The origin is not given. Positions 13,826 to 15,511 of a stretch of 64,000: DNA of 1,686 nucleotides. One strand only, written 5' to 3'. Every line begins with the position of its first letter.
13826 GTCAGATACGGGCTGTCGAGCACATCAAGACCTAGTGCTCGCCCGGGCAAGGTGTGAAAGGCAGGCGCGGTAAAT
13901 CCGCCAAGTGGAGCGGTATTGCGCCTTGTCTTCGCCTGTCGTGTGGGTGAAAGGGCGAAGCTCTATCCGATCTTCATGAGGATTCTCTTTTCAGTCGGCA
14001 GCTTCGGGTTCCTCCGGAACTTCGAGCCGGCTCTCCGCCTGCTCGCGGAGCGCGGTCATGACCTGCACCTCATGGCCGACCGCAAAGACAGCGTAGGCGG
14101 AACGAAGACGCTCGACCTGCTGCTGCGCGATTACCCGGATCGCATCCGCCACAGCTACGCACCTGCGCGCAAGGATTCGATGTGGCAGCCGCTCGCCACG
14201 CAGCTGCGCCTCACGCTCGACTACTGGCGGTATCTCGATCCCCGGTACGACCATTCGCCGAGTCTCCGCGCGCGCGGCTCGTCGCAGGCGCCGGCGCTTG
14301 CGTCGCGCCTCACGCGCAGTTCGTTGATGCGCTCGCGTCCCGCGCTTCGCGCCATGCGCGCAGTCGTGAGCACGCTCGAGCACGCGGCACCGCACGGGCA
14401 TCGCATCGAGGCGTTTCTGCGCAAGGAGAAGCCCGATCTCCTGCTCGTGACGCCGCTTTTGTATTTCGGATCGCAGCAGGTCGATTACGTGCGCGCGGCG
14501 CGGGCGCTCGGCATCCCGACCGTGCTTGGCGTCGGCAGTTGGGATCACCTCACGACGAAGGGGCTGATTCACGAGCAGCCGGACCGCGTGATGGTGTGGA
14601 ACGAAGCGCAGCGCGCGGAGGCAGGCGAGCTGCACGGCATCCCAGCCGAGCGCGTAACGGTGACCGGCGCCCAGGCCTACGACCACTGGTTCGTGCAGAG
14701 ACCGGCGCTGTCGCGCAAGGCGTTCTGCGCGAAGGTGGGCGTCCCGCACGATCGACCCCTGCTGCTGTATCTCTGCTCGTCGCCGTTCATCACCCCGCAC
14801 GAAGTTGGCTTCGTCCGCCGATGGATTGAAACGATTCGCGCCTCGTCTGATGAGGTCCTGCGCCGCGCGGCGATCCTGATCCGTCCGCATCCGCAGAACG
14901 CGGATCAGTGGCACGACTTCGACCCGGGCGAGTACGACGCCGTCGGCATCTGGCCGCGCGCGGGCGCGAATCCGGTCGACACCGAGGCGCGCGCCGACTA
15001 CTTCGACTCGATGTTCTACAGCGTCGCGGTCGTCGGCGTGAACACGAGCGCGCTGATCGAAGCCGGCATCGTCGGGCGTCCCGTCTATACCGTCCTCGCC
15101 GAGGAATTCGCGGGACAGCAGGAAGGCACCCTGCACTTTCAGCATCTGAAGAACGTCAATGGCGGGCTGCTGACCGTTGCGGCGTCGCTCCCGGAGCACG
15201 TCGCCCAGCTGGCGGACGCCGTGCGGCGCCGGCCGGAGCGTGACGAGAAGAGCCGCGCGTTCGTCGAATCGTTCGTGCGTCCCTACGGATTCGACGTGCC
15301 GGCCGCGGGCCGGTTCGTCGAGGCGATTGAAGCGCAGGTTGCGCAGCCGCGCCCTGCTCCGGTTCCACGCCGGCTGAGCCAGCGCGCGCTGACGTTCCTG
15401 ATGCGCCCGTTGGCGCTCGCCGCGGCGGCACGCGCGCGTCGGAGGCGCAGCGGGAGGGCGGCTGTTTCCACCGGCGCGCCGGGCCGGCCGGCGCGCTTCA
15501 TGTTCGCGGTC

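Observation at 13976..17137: Single polypeptide carrying two complete family A modules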

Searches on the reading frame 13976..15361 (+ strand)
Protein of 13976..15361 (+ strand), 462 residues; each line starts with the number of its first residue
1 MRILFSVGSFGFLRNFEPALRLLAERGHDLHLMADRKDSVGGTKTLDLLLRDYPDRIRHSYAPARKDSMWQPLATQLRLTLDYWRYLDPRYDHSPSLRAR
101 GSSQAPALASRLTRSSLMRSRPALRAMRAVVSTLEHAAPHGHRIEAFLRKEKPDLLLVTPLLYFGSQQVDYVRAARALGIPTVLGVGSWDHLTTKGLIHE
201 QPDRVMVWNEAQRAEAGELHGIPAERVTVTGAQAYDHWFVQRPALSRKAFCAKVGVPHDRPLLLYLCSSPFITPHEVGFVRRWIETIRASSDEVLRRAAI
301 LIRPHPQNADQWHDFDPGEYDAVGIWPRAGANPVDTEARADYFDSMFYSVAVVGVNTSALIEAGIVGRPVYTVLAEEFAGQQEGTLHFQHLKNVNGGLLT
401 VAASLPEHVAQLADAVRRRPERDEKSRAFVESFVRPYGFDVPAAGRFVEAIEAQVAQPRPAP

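Call 31: search_solved_structures(query=A3, max_evalue=10, show_alignments=3)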
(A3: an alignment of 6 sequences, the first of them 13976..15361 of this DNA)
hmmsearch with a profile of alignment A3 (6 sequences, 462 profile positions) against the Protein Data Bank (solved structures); distinct sequences matched with E-value up to 10: 5.
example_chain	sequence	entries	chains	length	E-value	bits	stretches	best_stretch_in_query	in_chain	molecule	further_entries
8hml_A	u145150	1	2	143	0.094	14.6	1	396-456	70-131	DNA-binding response OmpR family regulator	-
8hig_A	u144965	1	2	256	0.3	12.9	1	397-456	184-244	DNA-binding response OmpR family regulator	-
5gwe_A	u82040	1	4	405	0.57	12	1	124-215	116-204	Cytochrome P450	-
5xjn_A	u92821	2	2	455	0.69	11.7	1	124-215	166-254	Cytochrome P450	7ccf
9zbe_C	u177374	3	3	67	1.5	10.6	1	18-46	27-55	Nyv1 SNARE motif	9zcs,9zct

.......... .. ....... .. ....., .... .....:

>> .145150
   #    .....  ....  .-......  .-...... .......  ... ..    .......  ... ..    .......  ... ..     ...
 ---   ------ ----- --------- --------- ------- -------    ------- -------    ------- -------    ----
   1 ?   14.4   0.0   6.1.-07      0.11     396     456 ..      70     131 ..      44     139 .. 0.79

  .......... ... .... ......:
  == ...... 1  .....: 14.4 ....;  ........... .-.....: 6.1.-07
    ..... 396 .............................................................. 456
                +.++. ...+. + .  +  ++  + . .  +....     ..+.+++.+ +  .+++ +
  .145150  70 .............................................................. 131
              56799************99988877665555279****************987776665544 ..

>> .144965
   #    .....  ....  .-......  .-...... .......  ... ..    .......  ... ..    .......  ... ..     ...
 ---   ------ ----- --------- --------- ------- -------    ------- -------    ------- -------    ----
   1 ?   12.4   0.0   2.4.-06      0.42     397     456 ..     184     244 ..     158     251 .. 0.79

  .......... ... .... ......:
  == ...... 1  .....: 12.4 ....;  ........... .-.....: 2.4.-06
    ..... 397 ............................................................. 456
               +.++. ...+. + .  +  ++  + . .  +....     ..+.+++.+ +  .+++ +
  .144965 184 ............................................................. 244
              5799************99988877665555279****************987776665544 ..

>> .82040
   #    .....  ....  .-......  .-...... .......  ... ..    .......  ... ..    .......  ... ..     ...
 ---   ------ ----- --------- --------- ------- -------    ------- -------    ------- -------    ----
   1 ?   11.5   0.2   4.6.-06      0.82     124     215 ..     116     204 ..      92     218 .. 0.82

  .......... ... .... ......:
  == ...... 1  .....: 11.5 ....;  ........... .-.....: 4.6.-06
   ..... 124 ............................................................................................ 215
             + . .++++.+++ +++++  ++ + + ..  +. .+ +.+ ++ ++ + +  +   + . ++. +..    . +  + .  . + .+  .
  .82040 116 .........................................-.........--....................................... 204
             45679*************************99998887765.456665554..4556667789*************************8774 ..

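Call 35: search_protein_representatives(alignment_id=A3)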
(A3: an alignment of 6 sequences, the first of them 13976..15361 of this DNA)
Query: 6 sequences, 462 profile positions. Proteins with E-value up to 0.001 (for the whole library): 6881; up to 1e-10: 4858; up to 1e-30: 2076. The best 150 are listed.
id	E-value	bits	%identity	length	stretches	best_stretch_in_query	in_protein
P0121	0.0e+00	1580.7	-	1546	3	2-453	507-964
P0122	0.0e+00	1157.7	-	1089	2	1-450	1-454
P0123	0.0e+00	1143.8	-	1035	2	1-455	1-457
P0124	0.0e+00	1129.6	-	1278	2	2-452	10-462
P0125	0.0e+00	1084.2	-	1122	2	2-457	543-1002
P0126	0.0e+00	1065.5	-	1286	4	2-457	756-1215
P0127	0.0e+00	1063.4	-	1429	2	2-453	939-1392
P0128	0.0e+00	1036.8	-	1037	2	1-454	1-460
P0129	0.0e+00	1034.3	-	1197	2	1-451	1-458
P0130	0.0e+00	1018.4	-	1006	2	2-456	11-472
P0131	3.0e-296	998.7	-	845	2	1-458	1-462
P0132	1.2e-293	990.1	-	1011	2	2-454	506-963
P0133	4.5e-291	981.7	-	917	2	1-457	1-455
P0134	5.0e-284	958.4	-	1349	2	2-453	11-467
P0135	1.1e-277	937.6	-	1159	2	2-459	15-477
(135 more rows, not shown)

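Call 39: find_related_loci(query=A3, collection=genome_contigs, flank=10000)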
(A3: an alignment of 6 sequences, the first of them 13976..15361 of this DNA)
Query A3 (462 aa) in genome_contigs; peptide patterns used: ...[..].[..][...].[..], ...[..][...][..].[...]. (x = any residue, [..] = any of these).
598 stretches matched a pattern (row limit reached: there are more); 581 encode a relative of the query (tblastn E <= 1e-3); the best 80 are kept; 76 distinct loci.
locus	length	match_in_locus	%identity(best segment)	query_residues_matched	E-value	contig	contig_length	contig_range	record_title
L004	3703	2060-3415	79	1-452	0e+0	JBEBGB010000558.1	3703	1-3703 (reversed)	MAG: Vicinamibacterales bacterium isolate ASF_11 NODE_25240_length_3703_cov_10.420644, whole genome shotgun sequence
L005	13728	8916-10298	73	1-462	0e+0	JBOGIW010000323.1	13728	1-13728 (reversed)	MAG: Vicinamibacterales bacterium isolate M3-S_metawrap_bin.136 k127_3325674, whole genome shotgun sequence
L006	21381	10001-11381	83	1-460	0e+0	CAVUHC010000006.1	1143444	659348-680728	MAG: uncultured Acidobacteriota bacterium isolate MFD02242.bin.2.68 genome assembly, contig: contig_3406, whole genome s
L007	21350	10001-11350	73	1-451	0e+0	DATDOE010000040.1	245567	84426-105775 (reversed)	MAG TPA_asm: Vicinamibacterales bacterium isolate SMAG_U7885 k141_3443709, whole genome shotgun sequence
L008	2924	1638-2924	72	1-430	0e+0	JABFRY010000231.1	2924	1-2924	MAG: Acidobacteria bacterium isolate S-RSF-IL-05 seq_22527, whole genome shotgun sequence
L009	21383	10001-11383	70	1-462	0e+0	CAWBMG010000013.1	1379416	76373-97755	MAG: uncultured Acidobacteriota bacterium isolate MFD02242.bin.1.279 genome assembly, contig: contig_807, whole genome s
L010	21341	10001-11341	68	1-449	0e+0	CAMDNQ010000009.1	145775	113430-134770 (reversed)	MAG: Candidatus Sulfopaludibacter sp. SbA3 isolate TrH-03may19-78 genome assembly, contig: TrH-03may19-C77, whole genome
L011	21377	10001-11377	68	1-460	0e+0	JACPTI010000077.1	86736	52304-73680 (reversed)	MAG: Acidobacteria bacterium isolate NC_groundwater_728_Ag_S-0.65um_67_11 S37_SO-6_scaffold_20885, whole genome shotgun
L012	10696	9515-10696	73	1-394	0e+0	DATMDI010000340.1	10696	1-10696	MAG TPA_asm: Vicinamibacterales bacterium isolate SMAG_U13404 k141_1078759, whole genome shotgun sequence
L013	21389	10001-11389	62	1-462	0e+0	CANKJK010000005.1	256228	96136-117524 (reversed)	MAG: Acidobacteria bacterium isolate RH-27jun17-225 genome assembly, contig: RH-27jun17-C66, whole genome shotgun sequen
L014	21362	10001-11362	61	1-454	0e+0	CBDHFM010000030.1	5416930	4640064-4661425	MAG: Vicinamibacterales bacterium isolate 1df3f988-940b-40e8-83c1-45d71c881355 genome assembly, contig: chromosome_14, w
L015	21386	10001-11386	57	1-462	2e-176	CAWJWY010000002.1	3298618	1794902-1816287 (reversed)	MAG: uncultured Acidobacteriota bacterium isolate MFD01275.bin.2.31 genome assembly, contig: contig_13757, whole genome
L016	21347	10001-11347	62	1-451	3e-176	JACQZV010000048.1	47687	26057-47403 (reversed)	MAG: Acidobacteria bacterium isolate NC_groundwater_1576_Pr3_B-0.1um_69_12 SR-2_scaffold_141_748309, whole genome shotgu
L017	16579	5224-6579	57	1-452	4e-169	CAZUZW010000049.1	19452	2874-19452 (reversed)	MAG TPA_asm: uncultured Vicinamibacteraceae bacterium isolate SRP092796_co5_198 genome assembly, contig: NODE_3506_lengt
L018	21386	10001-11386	56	1-462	4e-167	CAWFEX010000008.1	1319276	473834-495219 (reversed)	MAG: uncultured Acidobacteriota bacterium isolate MFD05567.bin.1.209 genome assembly, contig: contig_26915, whole genome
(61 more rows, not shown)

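Call 63: search_dna_similar(query=window:13976-15361:+, collection=plasmids, mode=protein, max_evalue=0.001, max_rows=20)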
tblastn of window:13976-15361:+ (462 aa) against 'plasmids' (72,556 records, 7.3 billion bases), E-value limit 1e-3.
Records with a match: 1; places in all: 1; records where one place covers at least 80% of the query: 0.
Best place of each record, by identity: <60% 1.
By first word of the organism name: Rhizobium 1.
By predicted mobility (MOB-suite, as given by PLSDB): non-mobilizable 1.
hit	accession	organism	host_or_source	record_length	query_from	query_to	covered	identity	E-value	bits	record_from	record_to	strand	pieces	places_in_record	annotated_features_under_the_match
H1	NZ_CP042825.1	Rhizobium sp. WL3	Wheat,phyllosphere swab,leaves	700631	144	308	36%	28.0%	1e-5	56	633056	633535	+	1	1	hypothetical protein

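Call 64: get_annotated_region(hit=H1, flank=12000)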
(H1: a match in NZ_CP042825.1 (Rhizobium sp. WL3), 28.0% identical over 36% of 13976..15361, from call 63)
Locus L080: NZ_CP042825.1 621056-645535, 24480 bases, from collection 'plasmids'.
description: Rhizobium sp. WL3 plasmid unnamed2, complete sequence
organism: Rhizobium sp. WL3 (NCBI taxid 2603277)
taxonomy: Bacteria; Pseudomonadota; Alphaproteobacteria; Hyphomicrobiales; Rhizobiaceae; Rhizobium; Rhizobium sp. WL3
host: -; source: Wheat,phyllosphere swab,leaves; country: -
typing (MOB-suite, as given by PLSDB): non-mobilizable
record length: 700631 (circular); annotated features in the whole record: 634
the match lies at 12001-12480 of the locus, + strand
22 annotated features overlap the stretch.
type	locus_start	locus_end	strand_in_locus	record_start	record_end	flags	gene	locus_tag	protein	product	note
CDS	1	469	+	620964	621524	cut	-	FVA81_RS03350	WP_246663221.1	methyltransferase domain-containing protein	-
CDS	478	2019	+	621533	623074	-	-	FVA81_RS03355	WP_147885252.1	hypothetical protein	-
CDS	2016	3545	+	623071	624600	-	-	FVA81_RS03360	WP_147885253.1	hypothetical protein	-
CDS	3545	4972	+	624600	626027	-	-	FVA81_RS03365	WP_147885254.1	hypothetical protein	-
CDS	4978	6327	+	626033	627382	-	-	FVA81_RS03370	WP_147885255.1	hypothetical protein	-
CDS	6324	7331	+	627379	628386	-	-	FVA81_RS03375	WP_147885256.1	N-acetylneuraminate synthase family protein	GO:0016051 - carbohydrate biosynthetic process [Evidence IEA]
CDS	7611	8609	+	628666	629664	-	-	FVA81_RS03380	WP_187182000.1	KpsF/GutQ family sugar-phosphate isomerase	GO:0005975 - carbohydrate metabolic process [Evidence IEA]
CDS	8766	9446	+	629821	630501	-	-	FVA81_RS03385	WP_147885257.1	glycosyltransferase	-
CDS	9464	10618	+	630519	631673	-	neuC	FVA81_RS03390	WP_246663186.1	UDP-N-acetylglucosamine 2-epimerase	GO:0006047 - UDP-N-acetylglucosamine metabolic process [Evidence IEA]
CDS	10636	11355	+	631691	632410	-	-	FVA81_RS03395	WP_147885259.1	acylneuraminate cytidylyltransferase family protein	-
CDS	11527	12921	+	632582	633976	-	-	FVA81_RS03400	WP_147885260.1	hypothetical protein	-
CDS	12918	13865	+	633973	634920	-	-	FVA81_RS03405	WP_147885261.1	NAD-dependent epimerase/dehydratase family protein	-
CDS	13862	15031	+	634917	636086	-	-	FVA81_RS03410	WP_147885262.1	glycosyltransferase family 4 protein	-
CDS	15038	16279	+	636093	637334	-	-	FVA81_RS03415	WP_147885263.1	glycosyltransferase family 4 protein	-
CDS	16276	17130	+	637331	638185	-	-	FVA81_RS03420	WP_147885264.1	SDR family oxidoreductase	-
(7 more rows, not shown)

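Call 66: find_encoding_contigs(protein=P0121, flank=10000, max_places=2)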
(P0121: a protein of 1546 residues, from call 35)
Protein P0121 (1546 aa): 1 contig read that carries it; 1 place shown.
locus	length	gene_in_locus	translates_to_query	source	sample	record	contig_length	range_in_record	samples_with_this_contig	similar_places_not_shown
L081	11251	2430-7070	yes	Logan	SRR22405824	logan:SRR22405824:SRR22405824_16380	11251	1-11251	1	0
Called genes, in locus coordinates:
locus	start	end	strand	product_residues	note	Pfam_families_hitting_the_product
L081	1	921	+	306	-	?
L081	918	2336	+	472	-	PF00005:ABC_tran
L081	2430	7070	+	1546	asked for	PF13439:Glyco_transf_4 (faint)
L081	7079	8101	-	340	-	PF02475:TRM5-TYW2_MTfase (weak), PF05050:Methyltransf_21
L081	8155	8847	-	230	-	PF13489:Methyltransf_23, PF13847:Methyltransf_31 (weak), PF08241:Methyltransf_11, PF08242:Methyltransf_12, PF13649:Methyltransf_25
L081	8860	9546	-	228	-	PF00702:Hydrolase, PF12710:HAD, PF13419:HAD_2, PF13242:Hydrolase_like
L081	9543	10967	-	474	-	PF05159:Capsule_synth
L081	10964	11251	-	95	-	?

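Call 68: search_protein_families(library=pfam, proteins=[L080:11527-12921:+, L080:478-2019:+, L080:2016-3545:+, L080:3545-4972:+, L080:4978-6327:+], max_evalue=1)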
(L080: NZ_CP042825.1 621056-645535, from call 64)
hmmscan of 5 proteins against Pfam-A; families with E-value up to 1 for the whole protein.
L080:11527-12921:+ (464 aa): 3 families
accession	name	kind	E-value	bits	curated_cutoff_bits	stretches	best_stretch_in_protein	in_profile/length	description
PF04464.20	Glyphos_transf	-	0.00011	21.7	22.1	1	217-459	137-365/367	CDP-Glycerol:Poly(glycerophosphate) glycerophosphotransferase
PF02350.25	Epimerase_2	-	0.002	17.5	30.6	1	227-378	134-284/347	UDP-N-acetylglucosamine 2-epimerase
PF13439.12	Glyco_transf_4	-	0.0083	16.6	28.5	1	145-243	50-162/170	Glycosyltransferase Family 4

L080:478-2019:+ (513 aa): 3 families
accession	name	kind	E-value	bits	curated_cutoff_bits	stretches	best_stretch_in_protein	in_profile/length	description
PF13579.12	Glyco_trans_4_4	-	0.0012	19.6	29.7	1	141-299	50-156/158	Glycosyl transferase 4-like domain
PF02350.25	Epimerase_2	-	0.025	13.9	30.6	1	276-314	128-166/347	UDP-N-acetylglucosamine 2-epimerase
PF13692.12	Glyco_trans_1_4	-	0.16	12.7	27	1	406-470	71-140/142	Glycosyl transferases group 1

L080:2016-3545:+ (509 aa): 1 family
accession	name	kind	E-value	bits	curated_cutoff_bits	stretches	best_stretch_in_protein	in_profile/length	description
PF05159.20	Capsule_synth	-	9e-08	32.4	20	1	335-430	174-267/310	Capsule polysaccharide biosynthesis protein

L080:3545-4972:+ (475 aa): 0 families

L080:4978-6327:+ (449 aa): 1 family
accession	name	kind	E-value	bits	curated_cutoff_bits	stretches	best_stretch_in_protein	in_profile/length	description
PF12335.14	SBF2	-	0.13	12.4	22.1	1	102-134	17-49/227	Myotubularin protein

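Call 69: search_protein_families(library=ncbifam, proteins=[L080:11527-12921:+, L080:478-2019:+, L080:2016-3545:+, L080:3545-4972:+, L080:4978-6327:+], max_evalue=1)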
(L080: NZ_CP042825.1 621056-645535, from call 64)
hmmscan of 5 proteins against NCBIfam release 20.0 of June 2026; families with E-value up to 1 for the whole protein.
L080:11527-12921:+ (464 aa): 1 family
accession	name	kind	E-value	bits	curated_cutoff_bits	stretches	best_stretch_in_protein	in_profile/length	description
TIGR00236.1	wecB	equivalog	0.22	10.7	210.15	1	231-377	157-299/366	non-hydrolyzing UDP-N-acetylglucosamine 2-epimerase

L080:478-2019:+ (513 aa): 0 families

L080:2016-3545:+ (509 aa): 0 families

L080:3545-4972:+ (475 aa): 1 family
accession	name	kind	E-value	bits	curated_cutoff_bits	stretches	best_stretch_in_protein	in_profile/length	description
NF046086.1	BFO_1060_trans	domain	0.0012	18.1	200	1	325-407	208-297/365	BFO_1060 family glycosyltransferase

L080:4978-6327:+ (449 aa): 2 families
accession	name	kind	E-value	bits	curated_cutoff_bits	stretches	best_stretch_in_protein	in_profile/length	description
TIGR04396.2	surf_polysacc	subfamily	5.2e-07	29.2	125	1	276-443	198-367/427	surface carbohydrate biosynthesis protein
NF046086.1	BFO_1060_trans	domain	2e-05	23.9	200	1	309-439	225-364/365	BFO_1060 family glycosyltransferase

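Call 70: find_homologous_proteins(query=L080:11527-12921:+, max_evalue=0.00001)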
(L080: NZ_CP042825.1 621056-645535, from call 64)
Query L080:11527-12921:+ (464 aa): 116 proteins with E <= 0.00001 among 8000 candidates.
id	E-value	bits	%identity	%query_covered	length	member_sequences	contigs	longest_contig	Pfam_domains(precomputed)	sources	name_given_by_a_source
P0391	0.0e+0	1060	100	100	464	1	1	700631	-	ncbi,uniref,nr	ncbi:hypothetical protein FVA81_03400 (plasmid) [Rhizobium sp. WL3]|uniref:hypothetical protein n=1 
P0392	6.9e-263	890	82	100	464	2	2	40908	-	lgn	-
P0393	6.4e-256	867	81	100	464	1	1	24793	-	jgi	jgi:hypothetical protein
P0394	2.1e-229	780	72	100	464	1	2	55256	-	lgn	-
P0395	4.0e-216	736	69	100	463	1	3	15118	-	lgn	-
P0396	4.7e-214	729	68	100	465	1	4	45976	-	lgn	-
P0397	1.6e-213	728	69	100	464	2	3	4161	PF02350.26,PF13439.13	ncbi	-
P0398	1.9e-212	724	68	100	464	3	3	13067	PF13439.13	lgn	-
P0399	9.7e-207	705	66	100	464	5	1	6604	-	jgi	jgi:hypothetical protein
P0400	4.8e-206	703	66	100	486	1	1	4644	-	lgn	-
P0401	8.4e-198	676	65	100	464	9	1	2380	PF04464.21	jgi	jgi:hypothetical protein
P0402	1.8e-192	658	63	99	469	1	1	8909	-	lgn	-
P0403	8.3e-192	656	63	100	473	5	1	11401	PF13439.13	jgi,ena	jgi:hypothetical protein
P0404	1.1e-190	652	62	100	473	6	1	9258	-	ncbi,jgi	jgi:hypothetical protein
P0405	9.7e-190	649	62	100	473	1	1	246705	-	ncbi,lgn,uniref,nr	ncbi:hypothetical protein SAMN05216350_10888 [Polaromonas sp. YR568]|uniref:hypothetical protein n=1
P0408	1.2e-188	646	63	100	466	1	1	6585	PF04464.21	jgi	jgi:hypothetical protein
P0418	3.8e-186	637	58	100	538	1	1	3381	PF04464.21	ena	-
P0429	1.5e-183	629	60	99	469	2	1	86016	PF04464.21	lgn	-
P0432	7.6e-183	626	59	100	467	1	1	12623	PF04464.21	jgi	jgi:hypothetical protein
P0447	1.1e-173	596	58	97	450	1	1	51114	PF04464.21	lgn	-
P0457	9.5e-115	402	46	98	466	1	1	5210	PF04464.21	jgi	jgi:hypothetical protein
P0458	2.8e-113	397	42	100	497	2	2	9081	PF04464.21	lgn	-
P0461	1.4e-108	382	43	96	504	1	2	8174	PF04464.21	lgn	-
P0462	7.0e-107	376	40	98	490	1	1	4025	PF13439.13,PF04464.21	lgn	-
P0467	1.5e-103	365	42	98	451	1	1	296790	PF13439.13,PF04464.21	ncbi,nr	ncbi:MAG: CDP-glycerol glycerophosphotransferase family protein [Rickettsiales bacterium]|nr:CDP-gly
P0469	3.8e-102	360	41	99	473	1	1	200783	-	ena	-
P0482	9.3e-78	280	36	95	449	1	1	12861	PF04464.21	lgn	-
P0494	7.0e-40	155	35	61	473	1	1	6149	PF04464.21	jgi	jgi:hypothetical protein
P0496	1.2e-37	148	32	71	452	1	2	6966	PF02350.26,PF04464.21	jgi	jgi:UDP-N-acetylglucosamine:LPS N-acetylglucosamine transferase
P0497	3.2e-37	146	35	64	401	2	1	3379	PF04464.21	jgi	jgi:CDP-Glycerol:Poly(glycerophosphate) glycerophosphotransferase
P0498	1.4e-35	141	28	100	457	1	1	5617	PF04464.21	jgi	jgi:hypothetical protein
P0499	7.5e-34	135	32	71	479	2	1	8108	PF04464.21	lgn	-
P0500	2.6e-31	127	30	71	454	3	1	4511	PF04464.21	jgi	jgi:hypothetical protein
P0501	2.8e-31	127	30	71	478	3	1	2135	PF04464.21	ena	-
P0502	4.0e-31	126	30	63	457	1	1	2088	PF04464.21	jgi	jgi:hypothetical protein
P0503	7.4e-31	125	29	65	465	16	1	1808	PF04464.21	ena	-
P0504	2.2e-30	124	31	66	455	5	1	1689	PF04464.21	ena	-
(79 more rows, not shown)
